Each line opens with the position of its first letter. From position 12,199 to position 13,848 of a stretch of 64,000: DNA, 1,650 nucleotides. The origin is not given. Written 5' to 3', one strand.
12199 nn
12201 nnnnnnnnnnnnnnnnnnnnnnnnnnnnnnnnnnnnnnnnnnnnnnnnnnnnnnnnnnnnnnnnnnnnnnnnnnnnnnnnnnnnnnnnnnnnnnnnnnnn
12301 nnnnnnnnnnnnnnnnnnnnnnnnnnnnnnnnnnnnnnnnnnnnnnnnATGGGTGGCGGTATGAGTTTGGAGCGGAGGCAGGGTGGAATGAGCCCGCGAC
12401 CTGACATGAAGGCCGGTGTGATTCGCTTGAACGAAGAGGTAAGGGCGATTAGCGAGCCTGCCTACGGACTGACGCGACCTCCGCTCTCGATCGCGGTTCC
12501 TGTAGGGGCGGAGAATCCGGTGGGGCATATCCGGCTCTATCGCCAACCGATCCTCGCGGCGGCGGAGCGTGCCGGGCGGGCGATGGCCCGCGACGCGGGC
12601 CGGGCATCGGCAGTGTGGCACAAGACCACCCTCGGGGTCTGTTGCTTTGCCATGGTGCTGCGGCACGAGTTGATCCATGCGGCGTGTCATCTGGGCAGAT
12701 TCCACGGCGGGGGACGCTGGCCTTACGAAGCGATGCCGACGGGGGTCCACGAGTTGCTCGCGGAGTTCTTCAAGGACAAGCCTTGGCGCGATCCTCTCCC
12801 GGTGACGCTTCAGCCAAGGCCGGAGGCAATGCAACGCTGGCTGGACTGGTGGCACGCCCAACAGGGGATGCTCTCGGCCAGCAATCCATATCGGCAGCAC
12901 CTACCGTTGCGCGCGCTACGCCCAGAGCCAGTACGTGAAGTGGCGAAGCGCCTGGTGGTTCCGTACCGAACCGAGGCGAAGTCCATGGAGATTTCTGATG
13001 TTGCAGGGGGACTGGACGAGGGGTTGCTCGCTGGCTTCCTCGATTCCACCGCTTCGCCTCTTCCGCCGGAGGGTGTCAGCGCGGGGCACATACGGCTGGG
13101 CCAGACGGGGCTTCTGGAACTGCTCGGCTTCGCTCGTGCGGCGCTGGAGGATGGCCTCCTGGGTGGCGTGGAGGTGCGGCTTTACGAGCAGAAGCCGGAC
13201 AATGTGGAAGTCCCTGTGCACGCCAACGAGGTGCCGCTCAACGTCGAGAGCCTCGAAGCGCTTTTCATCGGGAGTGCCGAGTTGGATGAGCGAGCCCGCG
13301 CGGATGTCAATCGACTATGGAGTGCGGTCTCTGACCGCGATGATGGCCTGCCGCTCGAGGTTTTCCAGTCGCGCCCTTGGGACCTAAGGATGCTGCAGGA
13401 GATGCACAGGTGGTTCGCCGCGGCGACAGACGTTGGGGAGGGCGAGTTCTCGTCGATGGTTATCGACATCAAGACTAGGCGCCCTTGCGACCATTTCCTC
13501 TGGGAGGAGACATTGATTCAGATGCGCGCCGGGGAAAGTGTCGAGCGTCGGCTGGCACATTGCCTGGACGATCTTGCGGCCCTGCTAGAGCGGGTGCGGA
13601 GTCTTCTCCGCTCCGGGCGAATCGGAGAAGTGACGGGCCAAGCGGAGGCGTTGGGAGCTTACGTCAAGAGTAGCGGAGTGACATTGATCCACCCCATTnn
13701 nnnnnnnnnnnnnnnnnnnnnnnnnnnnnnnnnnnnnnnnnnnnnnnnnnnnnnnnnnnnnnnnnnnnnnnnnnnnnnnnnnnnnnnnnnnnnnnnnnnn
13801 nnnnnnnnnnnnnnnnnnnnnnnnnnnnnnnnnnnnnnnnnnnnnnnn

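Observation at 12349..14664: Lower-GC single-gene islet encoding a 771-aa protein with both HExxH peptidase-like and PD-(D/E)xK nuclease-like motifs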

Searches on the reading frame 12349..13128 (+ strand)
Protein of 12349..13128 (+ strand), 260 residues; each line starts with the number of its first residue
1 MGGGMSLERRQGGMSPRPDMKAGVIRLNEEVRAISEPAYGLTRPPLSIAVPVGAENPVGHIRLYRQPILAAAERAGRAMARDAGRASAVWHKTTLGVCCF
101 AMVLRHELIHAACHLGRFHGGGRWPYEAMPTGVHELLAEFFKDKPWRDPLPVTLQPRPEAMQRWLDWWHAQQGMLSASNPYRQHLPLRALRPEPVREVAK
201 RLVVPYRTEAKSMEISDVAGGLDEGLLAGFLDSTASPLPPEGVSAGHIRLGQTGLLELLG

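Call 18: search_protein_families(library=pfam, proteins=[window:12349-13100:+], max_evalue=10)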
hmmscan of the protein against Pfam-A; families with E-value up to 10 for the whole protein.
window:12349-13100:+ (250 aa): 1 family
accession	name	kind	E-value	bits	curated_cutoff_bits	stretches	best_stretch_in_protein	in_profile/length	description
PF02093.21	Gag_p30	-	0.086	12.8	27.4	1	35-80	76-117/201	Gag P30 core shell protein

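Call 57: predict_structure(alignment_id=A4)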
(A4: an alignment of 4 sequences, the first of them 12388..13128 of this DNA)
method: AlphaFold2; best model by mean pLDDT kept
length: 247 residues; sequences in the alignment: 4
mean_pLDDT: 41.0   pTM: 0.36
mean pLDDT of the five models: 41.0, 39.1, 36.6, 36.3, 32.5
residues with pLDDT >= 90: 0; 70-90: 0; 50-70: 77; < 50: 170
segments of 3 or more residues with pLDDT < 50: 1-52, 70-78, 104-106, 108-117, 130-138, 165-247
pLDDT, mean of each block of 10 residues (from residue 1): 26 21 27 31 38 55 56 46 60 59 48 48 53 46 58 62 51 42 29 30 26 31 29 25 25
secondary structure, 60 per line:
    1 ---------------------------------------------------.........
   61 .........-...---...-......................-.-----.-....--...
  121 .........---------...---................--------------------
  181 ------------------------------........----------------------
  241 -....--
elements in order: H52-69 H81-102 H112-115 H118-129 H145-160 H211-218 H242-245

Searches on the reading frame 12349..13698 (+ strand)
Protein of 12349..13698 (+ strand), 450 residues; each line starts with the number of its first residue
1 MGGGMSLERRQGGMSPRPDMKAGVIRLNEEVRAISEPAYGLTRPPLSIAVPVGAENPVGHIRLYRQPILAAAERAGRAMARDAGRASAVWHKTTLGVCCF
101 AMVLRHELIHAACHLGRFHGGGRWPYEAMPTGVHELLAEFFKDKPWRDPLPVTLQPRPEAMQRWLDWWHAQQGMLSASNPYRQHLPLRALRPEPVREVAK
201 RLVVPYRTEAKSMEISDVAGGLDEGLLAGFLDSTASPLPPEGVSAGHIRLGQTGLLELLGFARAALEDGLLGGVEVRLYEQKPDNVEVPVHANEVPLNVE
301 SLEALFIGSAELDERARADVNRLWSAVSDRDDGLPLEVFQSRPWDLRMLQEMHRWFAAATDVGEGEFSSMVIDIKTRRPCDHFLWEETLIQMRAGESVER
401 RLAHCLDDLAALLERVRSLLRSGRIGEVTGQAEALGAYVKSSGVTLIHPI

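Call 42: find_homologous_proteins(query=A3, max_evalue=0.01)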
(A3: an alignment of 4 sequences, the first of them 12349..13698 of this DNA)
Query A3 (4 sequences) (450 aa, profile of the alignment): 4 proteins with E <= 0.01 among 8000 candidates.
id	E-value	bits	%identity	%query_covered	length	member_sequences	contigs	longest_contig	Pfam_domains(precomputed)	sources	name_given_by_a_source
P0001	2.7e-222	756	100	97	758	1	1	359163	-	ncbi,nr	ncbi:MAG: hypothetical protein SF028_11330 [Candidatus Sumerlaeia bacterium]|nr:hypothetical protein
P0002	4.2e-111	390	38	42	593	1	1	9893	-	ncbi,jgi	jgi:hypothetical protein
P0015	2.7e-90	321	59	34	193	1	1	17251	-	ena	-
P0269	5.2e-90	320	32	86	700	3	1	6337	-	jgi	-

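Call 45: find_encoding_contigs(protein=P0269, flank=8000, max_places=3)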
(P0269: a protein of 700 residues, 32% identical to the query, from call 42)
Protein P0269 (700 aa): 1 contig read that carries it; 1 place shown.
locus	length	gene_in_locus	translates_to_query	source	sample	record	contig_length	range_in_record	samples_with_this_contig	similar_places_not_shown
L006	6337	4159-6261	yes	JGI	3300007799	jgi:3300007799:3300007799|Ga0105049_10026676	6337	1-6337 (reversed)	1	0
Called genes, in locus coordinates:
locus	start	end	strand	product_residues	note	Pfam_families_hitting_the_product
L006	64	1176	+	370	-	-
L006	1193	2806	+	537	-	PF00270:DEAD, PF00271:Helicase_C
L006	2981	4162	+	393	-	PF13280:WYL (faint), PF25583:WCX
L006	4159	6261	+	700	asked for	-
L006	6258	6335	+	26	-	?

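Call 51: search_protein_families(library=padloc, proteins=[L006:64-1173:+, L006:1193-2803:+, L006:2981-4159:+, P0269], max_evalue=0.01)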
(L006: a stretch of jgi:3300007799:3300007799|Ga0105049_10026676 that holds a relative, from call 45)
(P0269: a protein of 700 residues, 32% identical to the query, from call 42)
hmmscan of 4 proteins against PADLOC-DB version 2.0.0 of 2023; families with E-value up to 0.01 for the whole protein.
L006:64-1173:+ (370 aa): 0 families

L006:1193-2803:+ (537 aa): 41 families (the best 25 are shown)
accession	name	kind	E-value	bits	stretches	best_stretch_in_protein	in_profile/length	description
PDLC02864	DpdF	-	2.4e-92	308.7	1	3-373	12-366/610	DpdF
PDLC02870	DpdF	-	4.6e-82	274.2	1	14-382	13-366/534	DpdF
PDLC03928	PsyrT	-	7.1e-79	263.8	1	14-374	21-374/689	-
PDLC02861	DpdF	-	2.4e-74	248.7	1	11-361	25-359/611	DpdF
PDLC02865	DpdF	-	2.2e-57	192.6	1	11-353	756-1088/1499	DpdF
PDLC02872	DpdF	-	1.4e-45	154.2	1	21-352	164-512/859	DpdF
PDLC02857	DpdF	-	4.3e-42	142.2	1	13-351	181-544/911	DpdF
PDLC02859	DpdF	-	6e-42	141.8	1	18-338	104-418/545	DpdF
PDLC02855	DpdF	-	9.7e-42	141.2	1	36-353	164-487/825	DpdF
PDLC01089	C3a193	-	2.9e-38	129.9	2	32-182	270-419/983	poss. alt. Cas3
PDLC02868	DpdF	-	1.1e-37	127.4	2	15-213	339-536/1078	DpdF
PDLC02867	DpdF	-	1.6e-33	114.1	1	13-352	139-485/855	DpdF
PDLC02862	DpdF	-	9.9e-33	111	1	24-346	130-464/811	DpdF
PDLC02858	DpdF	-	7e-24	82.3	1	19-351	156-480/504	DpdF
PDLC02863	DpdF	-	2.2e-23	80.9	1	237-363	50-172/488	DpdF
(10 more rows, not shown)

L006:2981-4159:+ (393 aa): 3 families
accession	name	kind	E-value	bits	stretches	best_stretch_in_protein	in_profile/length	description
PDLC01652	WYL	-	3.8e-21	74.1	1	199-373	17-161/162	"CAS-I,CAS-II,CAS-III,CAS-IV,CAS-V,CAS-VI; associated_signaling"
PDLC01766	Cas3c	-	4.5e-11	39.7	1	245-380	183-319/1009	-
PDLC01457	WYL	-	9.9e-08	29.8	1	106-362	53-229/229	"CAS-I,CAS-II,CAS-III,CAS-IV,CAS-V,CAS-VI; associated_signaling"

P0269 (700 aa): 0 families
